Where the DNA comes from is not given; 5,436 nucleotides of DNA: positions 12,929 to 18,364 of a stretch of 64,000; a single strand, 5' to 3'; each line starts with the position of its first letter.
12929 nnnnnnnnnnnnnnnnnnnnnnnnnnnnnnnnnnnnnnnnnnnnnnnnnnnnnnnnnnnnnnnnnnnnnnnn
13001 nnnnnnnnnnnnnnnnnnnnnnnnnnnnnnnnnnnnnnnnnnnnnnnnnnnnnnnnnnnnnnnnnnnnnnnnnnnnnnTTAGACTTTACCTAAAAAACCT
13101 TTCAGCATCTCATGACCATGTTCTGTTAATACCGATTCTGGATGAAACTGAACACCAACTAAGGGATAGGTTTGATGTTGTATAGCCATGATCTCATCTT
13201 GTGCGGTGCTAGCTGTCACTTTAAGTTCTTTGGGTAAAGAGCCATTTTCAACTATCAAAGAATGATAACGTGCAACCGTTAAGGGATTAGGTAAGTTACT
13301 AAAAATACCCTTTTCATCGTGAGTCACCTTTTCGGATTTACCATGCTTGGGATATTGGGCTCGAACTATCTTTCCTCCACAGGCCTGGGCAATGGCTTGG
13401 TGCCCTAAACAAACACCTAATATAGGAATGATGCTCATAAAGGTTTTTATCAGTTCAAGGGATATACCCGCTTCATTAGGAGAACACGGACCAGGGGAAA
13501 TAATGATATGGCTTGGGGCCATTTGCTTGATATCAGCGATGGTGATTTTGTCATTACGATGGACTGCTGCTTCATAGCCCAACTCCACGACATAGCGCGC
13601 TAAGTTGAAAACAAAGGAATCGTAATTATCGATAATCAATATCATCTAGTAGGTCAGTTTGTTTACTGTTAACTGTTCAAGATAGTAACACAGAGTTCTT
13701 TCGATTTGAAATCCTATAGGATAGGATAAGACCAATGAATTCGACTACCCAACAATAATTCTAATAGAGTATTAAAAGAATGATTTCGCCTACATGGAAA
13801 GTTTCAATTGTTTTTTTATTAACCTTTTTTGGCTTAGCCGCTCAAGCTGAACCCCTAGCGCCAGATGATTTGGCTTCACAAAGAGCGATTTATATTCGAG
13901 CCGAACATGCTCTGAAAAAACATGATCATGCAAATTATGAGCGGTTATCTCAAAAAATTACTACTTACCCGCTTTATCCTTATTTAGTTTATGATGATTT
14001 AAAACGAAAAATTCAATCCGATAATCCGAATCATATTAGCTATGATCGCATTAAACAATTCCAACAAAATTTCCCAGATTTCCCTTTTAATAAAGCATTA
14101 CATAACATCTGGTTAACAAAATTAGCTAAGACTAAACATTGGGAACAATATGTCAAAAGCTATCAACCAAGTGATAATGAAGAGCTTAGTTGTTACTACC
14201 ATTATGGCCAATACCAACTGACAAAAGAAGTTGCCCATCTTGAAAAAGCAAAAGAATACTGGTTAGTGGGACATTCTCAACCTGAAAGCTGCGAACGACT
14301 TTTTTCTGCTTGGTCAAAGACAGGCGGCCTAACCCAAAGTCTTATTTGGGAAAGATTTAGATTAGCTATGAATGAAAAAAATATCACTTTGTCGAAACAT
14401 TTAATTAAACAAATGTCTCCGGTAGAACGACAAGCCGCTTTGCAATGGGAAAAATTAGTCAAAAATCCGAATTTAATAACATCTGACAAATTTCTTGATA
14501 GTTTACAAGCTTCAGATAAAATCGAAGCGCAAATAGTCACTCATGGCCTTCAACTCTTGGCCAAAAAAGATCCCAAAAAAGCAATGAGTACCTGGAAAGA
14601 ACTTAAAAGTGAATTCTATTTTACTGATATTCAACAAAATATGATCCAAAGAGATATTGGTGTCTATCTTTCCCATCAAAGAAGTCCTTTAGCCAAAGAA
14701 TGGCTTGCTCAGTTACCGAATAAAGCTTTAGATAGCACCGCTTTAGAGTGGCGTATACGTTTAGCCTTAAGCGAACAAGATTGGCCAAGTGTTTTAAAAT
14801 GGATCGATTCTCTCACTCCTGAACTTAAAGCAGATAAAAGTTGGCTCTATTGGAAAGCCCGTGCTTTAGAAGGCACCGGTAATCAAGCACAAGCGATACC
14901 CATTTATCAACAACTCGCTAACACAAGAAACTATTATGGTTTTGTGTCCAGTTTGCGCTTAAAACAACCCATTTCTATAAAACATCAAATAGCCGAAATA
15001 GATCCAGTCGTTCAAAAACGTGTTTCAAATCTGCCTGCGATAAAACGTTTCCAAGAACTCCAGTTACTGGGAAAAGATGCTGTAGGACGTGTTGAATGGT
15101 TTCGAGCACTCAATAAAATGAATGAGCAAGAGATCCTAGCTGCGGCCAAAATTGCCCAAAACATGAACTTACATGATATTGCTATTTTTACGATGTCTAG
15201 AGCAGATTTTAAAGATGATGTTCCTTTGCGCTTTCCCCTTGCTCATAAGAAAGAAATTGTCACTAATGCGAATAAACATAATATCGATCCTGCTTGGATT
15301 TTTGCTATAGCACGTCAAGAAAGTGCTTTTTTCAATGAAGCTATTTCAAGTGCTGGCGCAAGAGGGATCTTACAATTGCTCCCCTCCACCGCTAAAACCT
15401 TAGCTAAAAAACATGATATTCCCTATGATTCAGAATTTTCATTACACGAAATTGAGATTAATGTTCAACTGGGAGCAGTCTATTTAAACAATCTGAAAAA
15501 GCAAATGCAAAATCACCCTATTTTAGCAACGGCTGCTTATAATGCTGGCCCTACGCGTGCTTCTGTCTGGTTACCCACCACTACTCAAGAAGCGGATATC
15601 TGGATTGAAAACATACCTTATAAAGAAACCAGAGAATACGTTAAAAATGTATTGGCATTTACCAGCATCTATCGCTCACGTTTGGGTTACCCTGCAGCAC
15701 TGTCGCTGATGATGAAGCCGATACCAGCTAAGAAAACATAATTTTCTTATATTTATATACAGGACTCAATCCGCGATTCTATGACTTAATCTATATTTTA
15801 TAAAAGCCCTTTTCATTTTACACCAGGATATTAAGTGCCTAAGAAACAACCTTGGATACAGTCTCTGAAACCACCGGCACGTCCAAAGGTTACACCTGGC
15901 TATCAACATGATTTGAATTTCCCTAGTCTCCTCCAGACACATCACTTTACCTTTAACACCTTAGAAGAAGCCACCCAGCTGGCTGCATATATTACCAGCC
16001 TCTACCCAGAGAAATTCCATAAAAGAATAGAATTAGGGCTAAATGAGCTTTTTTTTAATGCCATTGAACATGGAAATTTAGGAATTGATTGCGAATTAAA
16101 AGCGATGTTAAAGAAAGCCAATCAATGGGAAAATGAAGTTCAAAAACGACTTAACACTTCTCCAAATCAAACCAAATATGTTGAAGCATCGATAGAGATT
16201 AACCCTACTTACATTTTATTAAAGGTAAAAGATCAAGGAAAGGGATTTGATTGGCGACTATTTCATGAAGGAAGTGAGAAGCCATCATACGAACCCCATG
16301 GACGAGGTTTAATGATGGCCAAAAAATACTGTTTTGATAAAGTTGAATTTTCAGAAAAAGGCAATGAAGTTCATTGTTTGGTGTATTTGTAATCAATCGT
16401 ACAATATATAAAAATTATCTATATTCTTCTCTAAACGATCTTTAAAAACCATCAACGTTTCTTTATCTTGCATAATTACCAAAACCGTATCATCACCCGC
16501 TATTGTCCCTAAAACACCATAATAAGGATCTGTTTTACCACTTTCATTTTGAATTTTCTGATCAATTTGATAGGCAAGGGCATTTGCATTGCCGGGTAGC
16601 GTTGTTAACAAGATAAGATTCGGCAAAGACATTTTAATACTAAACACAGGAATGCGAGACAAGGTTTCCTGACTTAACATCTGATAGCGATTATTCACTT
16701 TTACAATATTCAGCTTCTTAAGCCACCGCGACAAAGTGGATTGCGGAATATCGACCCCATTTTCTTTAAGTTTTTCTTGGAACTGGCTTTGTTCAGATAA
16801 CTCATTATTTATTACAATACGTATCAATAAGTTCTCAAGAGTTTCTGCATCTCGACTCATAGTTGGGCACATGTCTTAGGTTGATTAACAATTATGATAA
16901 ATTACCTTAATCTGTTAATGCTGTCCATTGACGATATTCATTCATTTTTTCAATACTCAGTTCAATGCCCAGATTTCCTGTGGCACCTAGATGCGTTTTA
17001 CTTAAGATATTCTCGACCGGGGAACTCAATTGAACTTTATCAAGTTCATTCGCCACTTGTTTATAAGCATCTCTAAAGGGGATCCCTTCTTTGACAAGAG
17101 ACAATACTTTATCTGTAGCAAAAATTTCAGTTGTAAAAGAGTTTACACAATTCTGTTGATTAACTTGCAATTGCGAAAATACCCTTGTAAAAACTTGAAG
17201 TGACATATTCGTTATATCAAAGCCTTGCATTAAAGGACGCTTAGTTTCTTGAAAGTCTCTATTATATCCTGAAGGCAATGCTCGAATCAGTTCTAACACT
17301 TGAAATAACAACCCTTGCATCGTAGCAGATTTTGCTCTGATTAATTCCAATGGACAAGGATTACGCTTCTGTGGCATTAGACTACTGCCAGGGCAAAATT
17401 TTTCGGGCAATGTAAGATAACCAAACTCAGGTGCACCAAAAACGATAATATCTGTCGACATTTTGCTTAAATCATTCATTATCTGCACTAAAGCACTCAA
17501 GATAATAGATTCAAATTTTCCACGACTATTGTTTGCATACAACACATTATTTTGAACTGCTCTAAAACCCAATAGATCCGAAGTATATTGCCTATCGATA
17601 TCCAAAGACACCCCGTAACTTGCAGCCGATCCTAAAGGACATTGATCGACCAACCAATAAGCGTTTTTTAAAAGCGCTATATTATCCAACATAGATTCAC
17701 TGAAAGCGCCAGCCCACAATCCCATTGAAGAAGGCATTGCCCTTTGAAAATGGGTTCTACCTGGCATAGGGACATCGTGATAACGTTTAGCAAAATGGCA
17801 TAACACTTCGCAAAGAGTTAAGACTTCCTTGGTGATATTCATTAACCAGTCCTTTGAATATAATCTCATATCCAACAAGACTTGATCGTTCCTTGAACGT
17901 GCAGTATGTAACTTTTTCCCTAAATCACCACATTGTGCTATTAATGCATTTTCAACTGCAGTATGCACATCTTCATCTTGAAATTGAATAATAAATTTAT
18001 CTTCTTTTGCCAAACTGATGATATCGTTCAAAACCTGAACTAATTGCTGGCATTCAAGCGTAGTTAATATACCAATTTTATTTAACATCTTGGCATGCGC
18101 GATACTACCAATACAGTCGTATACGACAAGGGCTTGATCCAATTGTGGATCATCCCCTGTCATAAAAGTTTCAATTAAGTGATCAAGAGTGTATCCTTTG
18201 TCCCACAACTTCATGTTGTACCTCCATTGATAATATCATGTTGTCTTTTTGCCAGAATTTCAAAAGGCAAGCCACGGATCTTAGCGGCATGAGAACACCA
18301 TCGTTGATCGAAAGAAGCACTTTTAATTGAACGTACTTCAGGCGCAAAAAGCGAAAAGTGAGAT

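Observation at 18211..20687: Tandem, deeply divergent argininosuccinate synthase paralogs; the second has a remodelled citrulline pocket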

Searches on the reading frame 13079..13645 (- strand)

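Call 68: search_protein_families(library=pfam, proteins=[window:13079-13645:-], max_evalue=0.00001)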
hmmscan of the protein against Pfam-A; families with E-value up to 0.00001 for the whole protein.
window:13079-13645:- (188 aa): 2 families
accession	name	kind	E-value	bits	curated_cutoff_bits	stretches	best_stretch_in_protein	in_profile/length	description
PF00117.34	GATase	-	1.8e-61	207.6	22.8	1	3-185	1-187/190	Glutamine amidotransferase class-I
PF07722.19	Peptidase_C26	-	6.7e-13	49.3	20.5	1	61-170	93-219/219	Peptidase C26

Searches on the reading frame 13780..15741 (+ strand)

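Call 68: search_protein_families(library=pfam, proteins=[window:13780-15741:+], max_evalue=0.00001)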
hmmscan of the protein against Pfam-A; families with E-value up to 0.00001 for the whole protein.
window:13780-15741:+ (653 aa): 3 families
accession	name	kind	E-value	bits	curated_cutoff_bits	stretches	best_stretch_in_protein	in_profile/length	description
PF01464.25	SLT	-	1.1e-24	86.7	21.3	1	496-603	6-110/117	Transglycosylase SLT domain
PF14718.12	SLT_L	-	1.8e-13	50.9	25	1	415-480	2-67/68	Soluble lytic murein transglycosylase L domain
PF00760.24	Cucumo_coat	-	4.2e-06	26.9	22.6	0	151-210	74-137/175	Cucumovirus coat protein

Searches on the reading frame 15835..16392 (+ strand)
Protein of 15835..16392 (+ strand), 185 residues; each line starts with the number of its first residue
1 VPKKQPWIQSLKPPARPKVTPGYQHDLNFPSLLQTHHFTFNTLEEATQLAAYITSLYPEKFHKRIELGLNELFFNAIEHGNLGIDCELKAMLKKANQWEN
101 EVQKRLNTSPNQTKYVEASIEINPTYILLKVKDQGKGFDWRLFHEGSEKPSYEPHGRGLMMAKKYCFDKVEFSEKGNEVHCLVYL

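Call 68: search_protein_families(library=pfam, proteins=[window:15835-16392:+], max_evalue=0.00001)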
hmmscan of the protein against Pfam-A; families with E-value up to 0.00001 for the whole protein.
window:15835-16392:+ (185 aa): 1 family
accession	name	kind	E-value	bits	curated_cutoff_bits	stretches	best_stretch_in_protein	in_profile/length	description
PF13581.12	HATPase_c_2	-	5.7e-11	43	27.4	1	55-179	22-123/127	Histidine kinase-like ATPase domain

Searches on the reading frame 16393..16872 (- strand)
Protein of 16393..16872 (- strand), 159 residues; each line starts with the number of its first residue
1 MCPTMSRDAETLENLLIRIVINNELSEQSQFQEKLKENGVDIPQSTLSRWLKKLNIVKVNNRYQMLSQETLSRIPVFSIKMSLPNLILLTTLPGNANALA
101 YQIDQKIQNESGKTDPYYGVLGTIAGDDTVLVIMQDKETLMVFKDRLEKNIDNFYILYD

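Call 3: search_protein_families(library=ncbifam, proteins=[window:16393-16872:-])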
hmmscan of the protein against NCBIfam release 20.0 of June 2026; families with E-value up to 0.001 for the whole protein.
window:16393-16872:- (159 aa): 5 families
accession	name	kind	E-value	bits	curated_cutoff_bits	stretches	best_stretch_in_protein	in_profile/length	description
TIGR01529.1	argR_whole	equivalog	2.5e-24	86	130.45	1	13-149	4-144/146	arginine repressor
NF002880.0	PRK03341.1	equivalog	2.5e-17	63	200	2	84-147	109-163/170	arginine repressor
NF003281.1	PRK04280.1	equivalog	2.8e-16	60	182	1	18-147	11-144/148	transcriptional regulator AhrC/ArgR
NF001680.0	PRK00441.1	equivalog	1.9e-15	57.2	184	1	16-152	9-149/150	arginine repressor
NF003457.0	PRK05066.1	equivalog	9e-13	48.1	194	1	7-145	5-146/156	transcriptional regulator ArgR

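Call 4: search_protein_families(library=pfam, proteins=[window:16393-16872:-])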
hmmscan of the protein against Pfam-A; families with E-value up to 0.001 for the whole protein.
window:16393-16872:- (159 aa): 2 families
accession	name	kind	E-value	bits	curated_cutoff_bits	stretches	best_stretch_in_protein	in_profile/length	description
PF02863.23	Arg_repressor_C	-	6.9e-15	55.1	25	1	85-148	13-67/68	Arginine repressor, C-terminal domain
PF01316.27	Arg_repressor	-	3.1e-12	46.5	27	1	14-62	8-56/70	Arginine repressor, DNA binding domain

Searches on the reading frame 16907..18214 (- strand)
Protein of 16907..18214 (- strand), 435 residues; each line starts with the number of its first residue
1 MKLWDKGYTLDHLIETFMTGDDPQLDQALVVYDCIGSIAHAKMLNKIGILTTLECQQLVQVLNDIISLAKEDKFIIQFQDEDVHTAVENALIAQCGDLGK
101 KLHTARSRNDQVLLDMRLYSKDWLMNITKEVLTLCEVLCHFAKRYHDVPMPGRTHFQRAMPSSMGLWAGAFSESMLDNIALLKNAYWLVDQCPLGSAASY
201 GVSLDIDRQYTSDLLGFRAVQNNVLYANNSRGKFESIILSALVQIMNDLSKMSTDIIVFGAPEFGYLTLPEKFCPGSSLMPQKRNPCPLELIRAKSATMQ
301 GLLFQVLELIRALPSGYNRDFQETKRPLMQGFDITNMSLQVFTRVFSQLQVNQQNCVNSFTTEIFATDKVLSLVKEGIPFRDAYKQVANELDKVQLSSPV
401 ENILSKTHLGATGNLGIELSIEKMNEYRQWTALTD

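Call 3: search_protein_families(library=ncbifam, proteins=[window:16907-18214:-])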
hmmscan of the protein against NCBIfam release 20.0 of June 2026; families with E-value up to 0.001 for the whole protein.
window:16907-18214:- (435 aa): 17 families
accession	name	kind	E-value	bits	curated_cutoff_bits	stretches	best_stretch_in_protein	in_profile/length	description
TIGR00838.1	argH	equivalog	1.4e-101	340.8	279.5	1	24-389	22-388/455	argininosuccinate lyase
NF008964.0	PRK12308.1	equivalog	2.1e-79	267.6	657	1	20-390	20-391/624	argininosuccinate lyase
NF005000.0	PRK06389.1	equivalog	4.2e-52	177.7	388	1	1-393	1-391/434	argininosuccinate lyase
NF002563.0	PRK02186.1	subfamily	1.8e-43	148.9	625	1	39-391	447-801/890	argininosuccinate lyase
NF005218.0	PRK06705.1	equivalog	7.5e-38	130.5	883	1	39-394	47-403/502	argininosuccinate lyase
NF052535.1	CoM_syn_XcbC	exception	8.5e-34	117.1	575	1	37-401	43-404/495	2-phosphosulfolactate phosphatase XcbC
TIGR00928.1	purB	equivalog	3.9e-22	78.6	326.2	1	85-389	74-383/436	adenylosuccinate lyase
NF008909.0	PRK12273.1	subfamily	3.2e-13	49.3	510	1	104-294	139-337/474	aspartate ammonia-lyase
TIGR02426.1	protocat_pcaB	equivalog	3.5e-13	49.2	355.75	1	97-304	88-293/338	3-carboxy-cis,cis-muconate cycloisomerase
TIGR00839.1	aspA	equivalog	2.6e-12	46.4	681.2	1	103-292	133-330/468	aspartate ammonia-lyase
NF006500.1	PRK08937.2-4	subfamily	4.6e-12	45.5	626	1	99-326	98-323/448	adenylosuccinate lyase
NF006554.0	PRK09053.1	equivalog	6.4e-10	38.4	595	1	120-306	121-308/453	3-carboxy-cis,cis-muconate cycloisomerase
TIGR00979.1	fumC_II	equivalog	4.5e-08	32.3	664.75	1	107-294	136-332/458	class II fumarate hydratase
NF052556.1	NtrsucLyaStm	equivalog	1.5e-07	30.6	650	0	124-184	134-194/466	nitrosuccinate lyase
NF006764.0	PRK09285.1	equivalog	2.5e-07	29.5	446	1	127-360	143-378/456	adenylosuccinate lyase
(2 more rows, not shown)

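Call 4: search_protein_families(library=pfam, proteins=[window:16907-18214:-])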
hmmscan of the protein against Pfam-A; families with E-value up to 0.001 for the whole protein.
window:16907-18214:- (435 aa): 2 families
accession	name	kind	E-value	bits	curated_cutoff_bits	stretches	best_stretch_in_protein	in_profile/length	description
PF00206.25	Lyase_1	-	9.1e-49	167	27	1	27-301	22-312/312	Lyase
PF14698.11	ASL_C2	-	0.00049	20.9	27.3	0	365-389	3-27/69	Argininosuccinate lyase C-terminal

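Call 36: search_solved_structures(query=window:16907-18214:-, show_alignments=2)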
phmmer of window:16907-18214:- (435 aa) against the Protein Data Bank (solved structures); distinct sequences matched with E-value up to 0.001: 63 (the best 60 are shown).
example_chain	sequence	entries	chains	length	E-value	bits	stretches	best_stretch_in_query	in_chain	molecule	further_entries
1hy1_A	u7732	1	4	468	1.5e-72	248.1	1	24-390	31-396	DELTA CRYSTALLIN II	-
1k7w_A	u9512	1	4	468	3.7e-72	246.8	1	24-390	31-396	delta 2 crystallin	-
1tju_A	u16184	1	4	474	5.5e-72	246.2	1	24-390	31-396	Delta crystallin II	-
1tjv_A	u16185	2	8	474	1.1e-71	245.3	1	24-390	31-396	Delta crystallin II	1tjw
1u15_A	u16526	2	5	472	4.6e-71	243.2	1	25-388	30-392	Delta crystallin I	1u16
1dcn_A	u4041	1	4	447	7.6e-71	242.5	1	25-391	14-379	DELTA 2 CRYSTALLIN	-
1auw_A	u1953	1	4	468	1.7e-70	241.3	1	24-390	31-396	DELTA 2 CRYSTALLIN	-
1xwo_A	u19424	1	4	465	1.7e-69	238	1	24-387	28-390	Delta crystallin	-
1hy0_A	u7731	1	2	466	2.9e-69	237.2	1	24-388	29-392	DELTA CRYSTALLIN I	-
1tj7_A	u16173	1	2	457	5.4e-65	223.2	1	19-403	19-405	Argininosuccinate lyase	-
1i0a_A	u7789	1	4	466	9.7e-62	212.5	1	24-386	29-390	DELTA CRYSTALLIN I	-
1aos_A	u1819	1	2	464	2.6e-60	207.7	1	10-388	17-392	ARGININOSUCCINATE LYASE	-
1k62_A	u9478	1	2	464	1.1e-59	205.7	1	11-388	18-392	Argininosuccinate Lyase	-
2e9f_A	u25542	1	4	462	7.3e-59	203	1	25-388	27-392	Argininosuccinate lyase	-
9ggi_A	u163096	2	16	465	5.5e-56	193.5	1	15-391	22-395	Argininosuccinate lyase, chloroplastic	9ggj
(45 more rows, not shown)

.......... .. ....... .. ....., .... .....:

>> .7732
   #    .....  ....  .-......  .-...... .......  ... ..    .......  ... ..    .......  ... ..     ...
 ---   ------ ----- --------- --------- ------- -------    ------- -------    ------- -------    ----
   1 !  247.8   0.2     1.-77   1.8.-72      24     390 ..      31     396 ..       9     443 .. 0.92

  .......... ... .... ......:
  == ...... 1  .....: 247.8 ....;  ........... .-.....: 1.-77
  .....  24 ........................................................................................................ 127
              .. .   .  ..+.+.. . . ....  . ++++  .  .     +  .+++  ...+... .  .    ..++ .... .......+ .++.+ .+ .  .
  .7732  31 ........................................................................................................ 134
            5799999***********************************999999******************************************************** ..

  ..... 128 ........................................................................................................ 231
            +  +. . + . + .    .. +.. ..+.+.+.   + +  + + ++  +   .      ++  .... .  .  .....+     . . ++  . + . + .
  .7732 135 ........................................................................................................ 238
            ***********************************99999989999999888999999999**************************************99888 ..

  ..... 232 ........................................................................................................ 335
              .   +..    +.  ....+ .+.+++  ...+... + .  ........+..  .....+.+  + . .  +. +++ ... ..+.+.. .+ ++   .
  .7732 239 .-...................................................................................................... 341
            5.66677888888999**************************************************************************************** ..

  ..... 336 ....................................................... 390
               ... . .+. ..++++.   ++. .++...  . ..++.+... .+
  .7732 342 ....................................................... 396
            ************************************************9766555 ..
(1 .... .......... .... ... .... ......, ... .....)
